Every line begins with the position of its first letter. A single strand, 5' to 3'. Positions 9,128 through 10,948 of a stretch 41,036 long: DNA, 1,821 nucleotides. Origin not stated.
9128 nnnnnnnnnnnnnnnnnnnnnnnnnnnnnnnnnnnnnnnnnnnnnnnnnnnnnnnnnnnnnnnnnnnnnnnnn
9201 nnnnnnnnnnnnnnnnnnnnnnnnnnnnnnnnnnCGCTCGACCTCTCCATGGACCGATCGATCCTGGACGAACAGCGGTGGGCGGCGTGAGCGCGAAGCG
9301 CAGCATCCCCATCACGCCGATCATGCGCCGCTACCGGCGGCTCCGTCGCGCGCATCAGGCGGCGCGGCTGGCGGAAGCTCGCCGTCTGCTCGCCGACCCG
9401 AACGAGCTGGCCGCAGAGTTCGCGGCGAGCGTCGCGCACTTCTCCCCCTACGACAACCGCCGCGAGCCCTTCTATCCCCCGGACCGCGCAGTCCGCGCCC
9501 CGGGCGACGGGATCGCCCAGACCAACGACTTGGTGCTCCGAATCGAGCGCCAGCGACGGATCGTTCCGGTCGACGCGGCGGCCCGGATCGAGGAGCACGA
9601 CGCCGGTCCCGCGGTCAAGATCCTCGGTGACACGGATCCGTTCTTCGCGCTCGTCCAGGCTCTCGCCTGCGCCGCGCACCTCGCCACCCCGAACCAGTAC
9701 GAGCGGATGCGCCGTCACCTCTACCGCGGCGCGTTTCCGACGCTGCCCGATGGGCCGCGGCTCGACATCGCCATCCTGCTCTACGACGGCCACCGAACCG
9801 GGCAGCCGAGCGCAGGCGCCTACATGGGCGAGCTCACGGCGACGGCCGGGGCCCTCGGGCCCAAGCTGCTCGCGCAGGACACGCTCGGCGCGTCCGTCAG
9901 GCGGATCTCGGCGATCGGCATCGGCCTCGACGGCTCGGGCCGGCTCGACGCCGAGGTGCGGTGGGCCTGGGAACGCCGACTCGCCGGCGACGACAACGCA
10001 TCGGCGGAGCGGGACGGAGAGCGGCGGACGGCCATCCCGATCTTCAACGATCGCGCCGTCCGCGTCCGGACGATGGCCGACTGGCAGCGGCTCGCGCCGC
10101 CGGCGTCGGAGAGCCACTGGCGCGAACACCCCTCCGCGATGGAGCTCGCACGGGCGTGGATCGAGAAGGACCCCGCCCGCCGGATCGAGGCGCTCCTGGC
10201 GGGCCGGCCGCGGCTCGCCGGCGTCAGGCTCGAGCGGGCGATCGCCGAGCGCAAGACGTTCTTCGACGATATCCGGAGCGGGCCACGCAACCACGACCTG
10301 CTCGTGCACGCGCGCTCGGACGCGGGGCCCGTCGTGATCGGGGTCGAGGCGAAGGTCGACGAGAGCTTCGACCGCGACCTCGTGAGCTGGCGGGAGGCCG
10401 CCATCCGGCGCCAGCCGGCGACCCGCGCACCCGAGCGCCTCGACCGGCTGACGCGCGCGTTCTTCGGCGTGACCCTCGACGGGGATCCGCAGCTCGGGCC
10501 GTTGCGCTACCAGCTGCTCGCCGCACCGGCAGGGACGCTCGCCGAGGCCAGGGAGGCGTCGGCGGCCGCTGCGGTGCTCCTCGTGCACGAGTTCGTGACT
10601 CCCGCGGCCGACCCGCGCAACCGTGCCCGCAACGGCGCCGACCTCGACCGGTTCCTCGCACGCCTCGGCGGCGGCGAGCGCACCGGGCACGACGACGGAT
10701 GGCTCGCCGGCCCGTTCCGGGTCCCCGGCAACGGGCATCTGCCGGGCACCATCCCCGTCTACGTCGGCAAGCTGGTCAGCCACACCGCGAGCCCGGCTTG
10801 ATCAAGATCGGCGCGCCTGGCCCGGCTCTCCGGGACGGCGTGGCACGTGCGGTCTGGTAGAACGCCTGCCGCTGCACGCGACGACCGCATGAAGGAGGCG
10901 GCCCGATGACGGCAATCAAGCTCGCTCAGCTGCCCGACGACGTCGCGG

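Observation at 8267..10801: Uncharacterised three-gene module: XRE-HTH, small toxin-like protein and nuclease-like 500-aa protein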

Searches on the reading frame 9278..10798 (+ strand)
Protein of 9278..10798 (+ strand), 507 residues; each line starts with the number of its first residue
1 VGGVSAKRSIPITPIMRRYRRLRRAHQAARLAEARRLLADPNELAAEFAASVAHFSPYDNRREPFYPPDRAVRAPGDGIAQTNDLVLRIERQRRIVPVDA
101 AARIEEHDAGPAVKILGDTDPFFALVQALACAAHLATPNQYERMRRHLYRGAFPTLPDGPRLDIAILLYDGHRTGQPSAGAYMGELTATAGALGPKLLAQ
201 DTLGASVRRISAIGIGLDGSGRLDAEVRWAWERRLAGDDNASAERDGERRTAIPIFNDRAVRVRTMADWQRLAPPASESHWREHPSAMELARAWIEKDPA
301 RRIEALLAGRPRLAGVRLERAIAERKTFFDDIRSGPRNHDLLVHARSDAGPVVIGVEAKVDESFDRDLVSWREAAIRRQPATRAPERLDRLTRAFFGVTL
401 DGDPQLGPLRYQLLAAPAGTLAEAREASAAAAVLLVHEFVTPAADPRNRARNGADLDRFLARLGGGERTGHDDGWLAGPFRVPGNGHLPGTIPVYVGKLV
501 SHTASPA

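Call 5: search_protein_families(library=pfam, proteins=[window:9278-10798:+], max_evalue=1)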
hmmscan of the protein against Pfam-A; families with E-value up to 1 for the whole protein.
window:9278-10798:+ (507 aa): 1 family
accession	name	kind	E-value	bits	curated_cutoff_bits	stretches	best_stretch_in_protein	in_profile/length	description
PF22187.2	DUF6946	-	2.5e-30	105.9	27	1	264-444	3-173/214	Domain of unknown function (DUF6946)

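Call 6: search_protein_families(library=padloc, proteins=[window:9278-10798:+], max_evalue=1)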
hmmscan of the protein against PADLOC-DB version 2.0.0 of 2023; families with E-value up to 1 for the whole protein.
window:9278-10798:+ (507 aa): 0 families

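Call 7: search_protein_families(library=ncbifam, proteins=[window:9278-10798:+], max_evalue=1)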
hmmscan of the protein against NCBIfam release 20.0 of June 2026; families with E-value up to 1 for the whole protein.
window:9278-10798:+ (507 aa): 0 families

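Call 8: find_homologous_proteins(query=window:9278-10798:+)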
Query window:9278-10798:+ (507 aa): 65 proteins with E <= 0.001 among 8000 candidates.
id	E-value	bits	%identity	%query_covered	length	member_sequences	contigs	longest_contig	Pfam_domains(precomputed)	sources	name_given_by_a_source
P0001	0.0e+0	1120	100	100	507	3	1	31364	PF22187.3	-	-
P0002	9.4e-97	343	66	49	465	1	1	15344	PF22187.3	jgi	jgi:hypothetical protein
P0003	5.8e-92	327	53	52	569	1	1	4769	PF22187.3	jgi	jgi:hypothetical protein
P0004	8.7e-87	310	63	49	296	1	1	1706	PF22187.3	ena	-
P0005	3.9e-84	301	59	52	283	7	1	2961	PF22187.3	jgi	jgi:hypothetical protein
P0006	4.3e-84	301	59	49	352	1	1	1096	PF22187.3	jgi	-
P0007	3.6e-83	298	59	49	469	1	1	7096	PF22187.3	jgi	jgi:hypothetical protein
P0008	2.2e-77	279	49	45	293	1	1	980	-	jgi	-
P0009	1.4e-73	267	46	45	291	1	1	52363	-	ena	-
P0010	2.7e-73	266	46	45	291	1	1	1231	-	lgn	-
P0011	4.1e-73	265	43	45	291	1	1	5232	-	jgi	jgi:hypothetical protein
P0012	4.4e-73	265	54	48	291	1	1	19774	PF22187.3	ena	-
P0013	1.3e-72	263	60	24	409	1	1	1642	-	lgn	-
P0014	1.8e-72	263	61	23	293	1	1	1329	-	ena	-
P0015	3.3e-70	255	42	45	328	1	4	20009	-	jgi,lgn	jgi:hypothetical protein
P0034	4.1e-65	239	42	45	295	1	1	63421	-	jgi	jgi:hypothetical protein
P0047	4.8e-62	228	59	40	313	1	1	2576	PF22187.3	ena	-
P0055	1.2e-54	204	70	31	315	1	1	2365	PF22187.3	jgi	jgi:hypothetical protein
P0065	2.1e-35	141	55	20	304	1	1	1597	-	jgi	jgi:hypothetical protein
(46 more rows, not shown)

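Call 11: find_encoding_contigs(protein=P0009, flank=6000, max_places=3)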
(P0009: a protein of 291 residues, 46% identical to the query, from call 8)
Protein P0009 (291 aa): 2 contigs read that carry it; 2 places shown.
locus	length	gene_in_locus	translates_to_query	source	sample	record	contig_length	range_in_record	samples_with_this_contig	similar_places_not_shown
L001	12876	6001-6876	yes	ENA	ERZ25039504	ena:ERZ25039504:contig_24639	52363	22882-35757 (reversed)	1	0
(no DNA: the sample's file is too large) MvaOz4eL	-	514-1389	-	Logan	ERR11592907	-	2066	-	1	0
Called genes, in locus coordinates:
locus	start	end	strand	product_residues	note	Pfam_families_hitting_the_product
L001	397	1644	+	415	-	PF13173:AAA_14, PF13635:DUF4143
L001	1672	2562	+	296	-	PF08378:NERD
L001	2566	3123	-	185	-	PF00589:Phage_integrase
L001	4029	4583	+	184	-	-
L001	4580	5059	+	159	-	-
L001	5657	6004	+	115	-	PF07521:RMMBL (weak)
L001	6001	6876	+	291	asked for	-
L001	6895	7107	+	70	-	-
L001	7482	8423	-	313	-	PF13581:HATPase_c_2, PF02518:HATPase_c (weak)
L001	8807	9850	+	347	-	PF01073:3Beta_HSD, PF01370:Epimerase, PF02719:Polysacc_synt_2 (weak), PF04321:RmlD_sub_bind, PF05368:NmrA, PF07993:NAD_binding_4, PF13460:NAD_binding_10, PF16363:GDP_Man_Dehyd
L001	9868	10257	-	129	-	PF01740:STAS, PF13466:STAS_2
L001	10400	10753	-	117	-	PF00072:Response_reg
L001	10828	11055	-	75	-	-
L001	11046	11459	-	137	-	PF12680:SnoaL_2 (weak)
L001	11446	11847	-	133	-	PF12840:HTH_20 (weak), PF01022:HTH_5, PF09339:HTH_IclR (weak)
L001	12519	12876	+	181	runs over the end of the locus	-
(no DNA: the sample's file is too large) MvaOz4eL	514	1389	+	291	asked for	-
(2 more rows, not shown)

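Call 12: find_encoding_contigs(protein=P0002, flank=6000, max_places=3)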
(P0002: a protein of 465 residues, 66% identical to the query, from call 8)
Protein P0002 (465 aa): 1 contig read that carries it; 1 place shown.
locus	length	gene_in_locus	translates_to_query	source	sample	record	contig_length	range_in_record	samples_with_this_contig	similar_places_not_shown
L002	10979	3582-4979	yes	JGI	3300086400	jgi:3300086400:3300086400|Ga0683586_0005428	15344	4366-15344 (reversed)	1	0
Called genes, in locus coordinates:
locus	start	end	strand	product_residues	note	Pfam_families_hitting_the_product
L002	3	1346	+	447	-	?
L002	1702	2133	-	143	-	PF00027:cNMP_binding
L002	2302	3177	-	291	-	PF20223:DUF6582, PF00211:Guanylate_cyc (faint)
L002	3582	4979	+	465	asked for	PF22187:DUF6946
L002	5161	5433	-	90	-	-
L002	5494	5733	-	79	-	-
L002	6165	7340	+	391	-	-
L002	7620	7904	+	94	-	-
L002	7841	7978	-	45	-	-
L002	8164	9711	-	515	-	PF01844:HNH, PF14279:HNH_5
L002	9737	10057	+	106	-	-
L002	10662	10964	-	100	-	-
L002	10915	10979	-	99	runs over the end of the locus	-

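Call 48: predict_structure(alignment_id=A5)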
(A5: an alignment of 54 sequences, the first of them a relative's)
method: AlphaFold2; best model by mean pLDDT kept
length: 291 residues; sequences in the alignment: 54
mean_pLDDT: 93.0   pTM: 0.92
mean pLDDT of the five models: 93.0, 92.9, 92.7, 92.7, 92.7
residues with pLDDT >= 90: 235; 70-90: 45; 50-70: 10; < 50: 1
segments of 3 or more residues with pLDDT < 50: none
pLDDT, mean of each block of 10 residues (from residue 1): 82 96 97 98 99 93 82 90 96 97 96 98 93 80 85 98 96 94 98 96 95 97 81 78 97 98 98 93 97 77
secondary structure, 60 per line:
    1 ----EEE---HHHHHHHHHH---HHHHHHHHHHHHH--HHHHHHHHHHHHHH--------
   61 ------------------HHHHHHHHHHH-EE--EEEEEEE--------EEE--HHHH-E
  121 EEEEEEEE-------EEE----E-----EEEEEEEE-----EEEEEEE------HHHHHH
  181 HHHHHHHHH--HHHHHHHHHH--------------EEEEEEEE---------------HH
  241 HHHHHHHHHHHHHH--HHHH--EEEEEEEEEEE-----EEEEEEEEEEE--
elements in order: E5-7 H11-20 H24-36 H39-52 H79-89 E95-101 E110-112 H115-118 E120-128 E136-138 E149-156 E162-168 H175-189 H192-201 E216-223 H239-254 H257-260 E263-273 E279-289

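Call 52: fold_search(model_id=the predicted structure, library=pdb)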
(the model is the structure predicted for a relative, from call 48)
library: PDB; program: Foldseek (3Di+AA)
matches with E <= 10: 345; with E <= 0.001: 0
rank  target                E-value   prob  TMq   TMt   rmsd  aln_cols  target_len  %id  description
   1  4dav_A                6.1e-02  0.23  0.20  0.24   7.5       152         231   18  The structure of Pyrococcus Furiosus SfsA in complex with DNA (released 2014-10-01)
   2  8sux_D                6.4e-02  0.06  0.10  0.08  16.4       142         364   13  Structure of E. coli PtuA hexamer (released 2024-01-10)
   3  8eea_D                1.9e-01  0.03  0.10  0.07  16.2       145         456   10  Structure of E.coli Septu (PtuAB) complex (released 2023-12-27)
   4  8eea_C                2.2e-01  0.03  0.10  0.07  16.2       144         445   13  Structure of E.coli Septu (PtuAB) complex (released 2023-12-27)
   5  8ee4_E                2.2e-01  0.02  0.09  0.08  16.1       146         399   13  Structure of PtuA (released 2024-01-03)
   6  8ee4_D                2.5e-01  0.03  0.10  0.08  16.3       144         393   13  Structure of PtuA (released 2024-01-03)
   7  8sux_C                3.2e-01  0.02  0.08  0.08  16.7       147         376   12  Structure of E. coli PtuA hexamer (released 2024-01-10)
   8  1d02_A                3.6e-01  0.09  0.14  0.18   7.4        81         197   17  CRYSTAL STRUCTURE OF MUNI RESTRICTION ENDONUCLEASE IN COMPLEX WITH COGNATE DNA (released 2000-03-08)
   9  8sux_F                3.6e-01  0.03  0.09  0.08  16.8       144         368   12  Structure of E. coli PtuA hexamer (released 2024-01-10)
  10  8ee4_C                5.2e-01  0.02  0.08  0.08  16.1       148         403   13  Structure of PtuA (released 2024-01-03)
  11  8ro9_C                5.5e-01  0.02  0.12  0.12  19.0       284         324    8  Human cohesin SMC1A-HD(longCC-EQ)/RAD21-C complex - Open/closed P-loop conformation (released 2024-09-11)
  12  9n69_C                6.6e-01  0.01  0.08  0.06  17.0       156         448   12  Structure of the retron IA complex with HNH nuclease in the "down" orientation (released 2025-04-23)
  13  1d02_B                7.0e-01  0.07  0.14  0.18   7.4        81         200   17  CRYSTAL STRUCTURE OF MUNI RESTRICTION ENDONUCLEASE IN COMPLEX WITH COGNATE DNA (released 2000-03-08)
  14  7n97_A                7.4e-01  0.03  0.16  0.04  13.4       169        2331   12  State 2 of TcdB and FZD2 at pH5 (released 2022-03-02)
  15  8rob_A                7.4e-01  0.01  0.08  0.08  14.5       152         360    6  Human cohesin SMC1A-HD(longCC-EQ)/RAD21-C complex - ATPgS-Mg-bound conformation (released 2024-09-11)
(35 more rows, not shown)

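Call 60: find_encoding_contigs(protein=P0003, flank=5000, max_places=2)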
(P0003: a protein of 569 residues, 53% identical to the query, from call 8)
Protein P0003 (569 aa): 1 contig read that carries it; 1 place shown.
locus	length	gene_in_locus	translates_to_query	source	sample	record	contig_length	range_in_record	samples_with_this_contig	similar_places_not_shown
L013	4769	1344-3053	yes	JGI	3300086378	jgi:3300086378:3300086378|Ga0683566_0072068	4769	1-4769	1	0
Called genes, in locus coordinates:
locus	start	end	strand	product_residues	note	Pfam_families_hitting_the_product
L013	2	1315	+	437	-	?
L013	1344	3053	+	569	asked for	PF22187:DUF6946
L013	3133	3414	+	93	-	-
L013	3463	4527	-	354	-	PF19347:DUF5925, PF13191:AAA_16 (weak), PF00004:AAA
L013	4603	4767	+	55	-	?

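Call 61: find_encoding_contigs(protein=P0001, flank=10000, max_places=3)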
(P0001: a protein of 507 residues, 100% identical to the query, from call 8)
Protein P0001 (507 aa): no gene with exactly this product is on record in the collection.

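Call 65: find_related_loci(query=A5, collection=viral_contigs, flank=6000)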
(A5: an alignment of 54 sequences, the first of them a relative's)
Query A5 (291 aa) in viral_contigs; peptide patterns used: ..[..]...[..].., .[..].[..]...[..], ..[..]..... (x = any residue, [..] = any of these).
46 stretches matched a pattern, but none encodes a relative of the query by tblastn (E <= 1e-3).

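Call 78: find_encoding_contigs(protein=P0034, flank=6000, max_places=2)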
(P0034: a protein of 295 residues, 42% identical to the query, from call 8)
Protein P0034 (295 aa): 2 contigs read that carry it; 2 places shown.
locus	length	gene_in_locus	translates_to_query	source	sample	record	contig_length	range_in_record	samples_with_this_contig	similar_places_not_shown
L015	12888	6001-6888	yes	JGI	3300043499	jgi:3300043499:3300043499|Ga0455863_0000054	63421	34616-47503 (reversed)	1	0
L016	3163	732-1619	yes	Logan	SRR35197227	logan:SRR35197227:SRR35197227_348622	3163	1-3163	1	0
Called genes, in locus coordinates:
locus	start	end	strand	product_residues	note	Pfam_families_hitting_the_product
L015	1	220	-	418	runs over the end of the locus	PF07244:POTRA (weak)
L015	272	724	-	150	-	PF00903:Glyoxalase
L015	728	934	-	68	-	-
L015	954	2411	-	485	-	PF07719:TPR_2 (faint), PF13844:Glyco_transf_41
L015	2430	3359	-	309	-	PF08241:Methyltransf_11 (weak)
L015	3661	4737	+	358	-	-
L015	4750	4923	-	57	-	-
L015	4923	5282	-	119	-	-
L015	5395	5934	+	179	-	PF03167:UDG (weak)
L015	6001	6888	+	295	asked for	-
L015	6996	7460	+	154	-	PF00589:Phage_integrase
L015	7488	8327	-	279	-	-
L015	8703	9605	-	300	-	PF02369:Big_1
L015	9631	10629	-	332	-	PF01087:GalP_UDP_transf, PF01230:HIT (faint), PF16285:DUF4931_N, PF16268:DUF4921 (weak), PF02744:GalP_UDP_tr_C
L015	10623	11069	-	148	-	PF08378:NERD (weak), PF02021:UPF0102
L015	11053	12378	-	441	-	PF00202:Aminotran_3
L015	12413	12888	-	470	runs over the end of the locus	PF01406:tRNA-synt_1e, PF01921:tRNA-synt_1f (faint), PF09334:tRNA-synt_1g (weak), PF09190:DALR_2 (weak), PF23493:CysS_C (weak)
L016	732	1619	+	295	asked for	-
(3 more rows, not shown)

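Call 90: search_protein_families(library=pfam, proteins=[L015:5395-5931:+, L001:5471-6001:+], max_evalue=0.01)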
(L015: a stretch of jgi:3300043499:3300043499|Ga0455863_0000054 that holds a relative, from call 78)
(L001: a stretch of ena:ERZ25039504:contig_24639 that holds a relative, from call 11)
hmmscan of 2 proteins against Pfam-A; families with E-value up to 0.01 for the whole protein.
L015:5395-5931:+ (179 aa): 1 family
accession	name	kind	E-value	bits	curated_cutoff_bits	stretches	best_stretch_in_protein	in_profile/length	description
PF03167.25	UDG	-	1.2e-05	25.9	24.3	1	73-168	33-128/141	Uracil DNA glycosylase superfamily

L001:5471-6001:+ (177 aa): 1 family
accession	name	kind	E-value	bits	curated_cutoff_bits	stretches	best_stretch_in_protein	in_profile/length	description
PF07521.17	RMMBL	-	1.5e-05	25.4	21.6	1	124-153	11-40/63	Zn-dependent metallo-hydrolase RNA specificity domain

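Call 99: search_protein_families(library=phrogs, proteins=[window:9287-10798:+, P0009], max_evalue=0.01)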
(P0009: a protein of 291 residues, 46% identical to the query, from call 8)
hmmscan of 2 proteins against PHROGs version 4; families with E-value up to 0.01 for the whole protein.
window:9287-10798:+ (504 aa): 0 families

P0009 (291 aa): 0 families

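Call 100: search_protein_families(library=padloc, proteins=[P0009, P0003], max_evalue=0.01)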
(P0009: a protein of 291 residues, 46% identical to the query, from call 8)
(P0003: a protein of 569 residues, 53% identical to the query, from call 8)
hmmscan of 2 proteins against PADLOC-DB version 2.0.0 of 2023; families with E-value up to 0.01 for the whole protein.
P0009 (291 aa): 0 families

P0003 (569 aa): 0 families

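Call 106: search_dna_similar(query=P0009, collection=plasmids, mode=protein, max_evalue=0.001)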
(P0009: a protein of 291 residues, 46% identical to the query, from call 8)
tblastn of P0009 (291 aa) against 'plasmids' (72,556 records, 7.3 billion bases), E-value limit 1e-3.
No match.

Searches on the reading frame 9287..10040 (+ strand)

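Call 31: search_solved_structures(query=A1, max_evalue=10, show_alignments=2)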
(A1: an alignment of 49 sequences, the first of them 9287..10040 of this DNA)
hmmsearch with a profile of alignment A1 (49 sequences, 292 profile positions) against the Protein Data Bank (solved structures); distinct sequences matched with E-value up to 10: 1.
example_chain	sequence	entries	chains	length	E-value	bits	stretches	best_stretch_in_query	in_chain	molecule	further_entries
1td6_A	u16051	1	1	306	0.92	12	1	34-99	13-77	Hypothetical protein MG237 homolog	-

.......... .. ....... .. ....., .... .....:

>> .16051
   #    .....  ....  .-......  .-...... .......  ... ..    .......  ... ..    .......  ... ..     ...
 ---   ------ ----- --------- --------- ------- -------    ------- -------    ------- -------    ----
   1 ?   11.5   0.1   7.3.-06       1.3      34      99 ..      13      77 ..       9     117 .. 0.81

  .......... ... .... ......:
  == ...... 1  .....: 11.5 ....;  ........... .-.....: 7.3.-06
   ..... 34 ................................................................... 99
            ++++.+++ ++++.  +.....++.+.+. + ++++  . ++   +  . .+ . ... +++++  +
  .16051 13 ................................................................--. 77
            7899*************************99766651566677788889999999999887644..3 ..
